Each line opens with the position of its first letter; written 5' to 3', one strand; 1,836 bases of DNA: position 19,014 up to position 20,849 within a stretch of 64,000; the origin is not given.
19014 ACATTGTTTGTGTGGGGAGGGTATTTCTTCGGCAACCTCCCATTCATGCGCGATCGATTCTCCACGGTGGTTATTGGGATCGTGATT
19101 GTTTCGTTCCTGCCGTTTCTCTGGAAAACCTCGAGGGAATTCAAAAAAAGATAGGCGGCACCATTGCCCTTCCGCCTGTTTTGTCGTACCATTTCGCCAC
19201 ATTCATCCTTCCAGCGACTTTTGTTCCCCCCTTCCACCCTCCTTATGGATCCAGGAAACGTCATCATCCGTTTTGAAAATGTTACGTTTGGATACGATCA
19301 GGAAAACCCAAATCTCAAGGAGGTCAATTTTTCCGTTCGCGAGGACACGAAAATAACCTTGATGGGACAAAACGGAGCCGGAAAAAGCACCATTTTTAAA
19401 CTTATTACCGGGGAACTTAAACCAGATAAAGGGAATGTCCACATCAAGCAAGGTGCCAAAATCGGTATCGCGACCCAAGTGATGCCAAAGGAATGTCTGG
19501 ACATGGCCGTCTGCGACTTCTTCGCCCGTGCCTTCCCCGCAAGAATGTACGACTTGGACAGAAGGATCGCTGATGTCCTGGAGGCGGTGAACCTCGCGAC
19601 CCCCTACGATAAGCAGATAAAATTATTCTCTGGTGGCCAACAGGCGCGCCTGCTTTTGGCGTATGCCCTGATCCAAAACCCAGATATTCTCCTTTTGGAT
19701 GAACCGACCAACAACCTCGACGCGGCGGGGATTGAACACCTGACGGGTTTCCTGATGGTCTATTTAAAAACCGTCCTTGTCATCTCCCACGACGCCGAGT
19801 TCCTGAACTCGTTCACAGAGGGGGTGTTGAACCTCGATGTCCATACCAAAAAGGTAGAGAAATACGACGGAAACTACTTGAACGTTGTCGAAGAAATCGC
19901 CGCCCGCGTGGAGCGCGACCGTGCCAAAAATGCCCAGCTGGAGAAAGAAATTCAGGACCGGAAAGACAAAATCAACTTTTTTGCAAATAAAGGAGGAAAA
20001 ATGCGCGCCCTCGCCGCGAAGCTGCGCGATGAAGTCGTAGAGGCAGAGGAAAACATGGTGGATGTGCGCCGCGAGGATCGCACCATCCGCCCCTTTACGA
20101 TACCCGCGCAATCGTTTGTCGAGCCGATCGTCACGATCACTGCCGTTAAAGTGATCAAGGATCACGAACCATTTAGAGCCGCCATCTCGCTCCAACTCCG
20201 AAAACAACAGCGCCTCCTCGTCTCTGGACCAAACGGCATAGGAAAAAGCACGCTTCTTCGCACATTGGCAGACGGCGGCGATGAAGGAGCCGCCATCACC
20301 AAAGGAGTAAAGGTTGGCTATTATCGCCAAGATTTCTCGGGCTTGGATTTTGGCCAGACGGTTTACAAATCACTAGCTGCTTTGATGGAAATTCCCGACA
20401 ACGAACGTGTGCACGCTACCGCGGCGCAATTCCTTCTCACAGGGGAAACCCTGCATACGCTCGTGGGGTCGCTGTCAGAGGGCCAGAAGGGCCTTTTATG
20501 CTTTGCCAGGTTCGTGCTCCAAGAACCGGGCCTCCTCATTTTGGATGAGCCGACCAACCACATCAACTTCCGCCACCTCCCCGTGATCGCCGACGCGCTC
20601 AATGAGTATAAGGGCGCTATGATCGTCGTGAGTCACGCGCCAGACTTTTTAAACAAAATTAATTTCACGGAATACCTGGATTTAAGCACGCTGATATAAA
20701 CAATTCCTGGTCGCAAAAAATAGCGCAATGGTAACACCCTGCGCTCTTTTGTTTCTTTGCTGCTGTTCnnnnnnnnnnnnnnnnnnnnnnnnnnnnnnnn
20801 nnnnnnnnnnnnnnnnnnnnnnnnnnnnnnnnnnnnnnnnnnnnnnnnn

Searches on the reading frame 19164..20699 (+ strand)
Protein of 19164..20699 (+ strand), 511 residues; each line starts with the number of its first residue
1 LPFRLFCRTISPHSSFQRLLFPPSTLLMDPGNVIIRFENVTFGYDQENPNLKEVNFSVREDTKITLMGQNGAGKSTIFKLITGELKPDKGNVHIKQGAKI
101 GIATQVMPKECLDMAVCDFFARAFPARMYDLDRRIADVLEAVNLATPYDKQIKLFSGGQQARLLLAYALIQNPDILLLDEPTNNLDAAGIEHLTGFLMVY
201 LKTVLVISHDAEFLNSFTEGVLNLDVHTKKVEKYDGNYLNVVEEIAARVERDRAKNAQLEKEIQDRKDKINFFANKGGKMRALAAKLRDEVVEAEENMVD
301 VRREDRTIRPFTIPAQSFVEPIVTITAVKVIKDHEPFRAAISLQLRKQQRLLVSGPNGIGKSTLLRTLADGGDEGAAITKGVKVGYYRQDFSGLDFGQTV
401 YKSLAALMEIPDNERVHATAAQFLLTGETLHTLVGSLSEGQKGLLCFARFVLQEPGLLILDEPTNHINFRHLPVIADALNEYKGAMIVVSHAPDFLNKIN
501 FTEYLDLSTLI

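Call 35: search_protein_families(library=pfam, proteins=[window:19164-20699:+], max_evalue=0.001)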
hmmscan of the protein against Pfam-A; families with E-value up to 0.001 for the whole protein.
window:19164-20699:+ (511 aa): 17 families
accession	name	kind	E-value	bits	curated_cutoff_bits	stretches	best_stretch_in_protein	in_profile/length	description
PF00005.33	ABC_tran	-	6.3e-46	156.8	25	2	51-183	1-137/137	ABC transporter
PF13304.12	AAA_21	-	1.3e-14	55.4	27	1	155-214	238-303/304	AAA domain, putative AbiEii toxin, Type IV TA system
PF02463.25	SMC_N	-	9.3e-10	38.7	40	0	133-217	115-205/220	RecF/RecN/SMC N terminal domain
PF13555.12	AAA_29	-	8.3e-08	32.3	27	0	343-365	17-39/61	P-loop containing region of AAA domain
PF03193.22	RsgA_GTPase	-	8.7e-08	32.6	30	0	46-94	92-139/174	RsgA GTPase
PF13401.12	AAA_22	-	1.6e-07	32.1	27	0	347-462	4-92/130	AAA domain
PF13476.12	AAA_23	-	1e-06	29.9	27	0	54-82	15-40/201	AAA domain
PF20720.3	nSTAND3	-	5.8e-06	26.5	27.2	0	344-369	13-38/155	Novel STAND NTPase 3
PF13191.12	AAA_16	-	1.1e-05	26.4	32.6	0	349-381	25-58/167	AAA ATPase domain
PF12848.13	ABC_tran_Xtn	-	2.5e-05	24.7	25.9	1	225-283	2-60/85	ABC transporter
PF03215.21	Rad17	-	0.00012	22.5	23.8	0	331-369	28-66/186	Rad17 P-loop domain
PF24883.2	NPHP3_N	-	0.00031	21.4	24.8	0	334-373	9-47/164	Nephrocystin 3, N-terminal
PF06414.18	Zeta_toxin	-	0.00066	19.6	22.3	0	64-95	19-50/199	Zeta toxin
PF02367.23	TsaE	-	0.00071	20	26.6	0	338-371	11-44/128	Threonylcarbamoyl adenosine biosynthesis protein TsaE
PF13175.12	AAA_15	-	0.00071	19.7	32.1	0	59-82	22-44/374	AAA ATPase domain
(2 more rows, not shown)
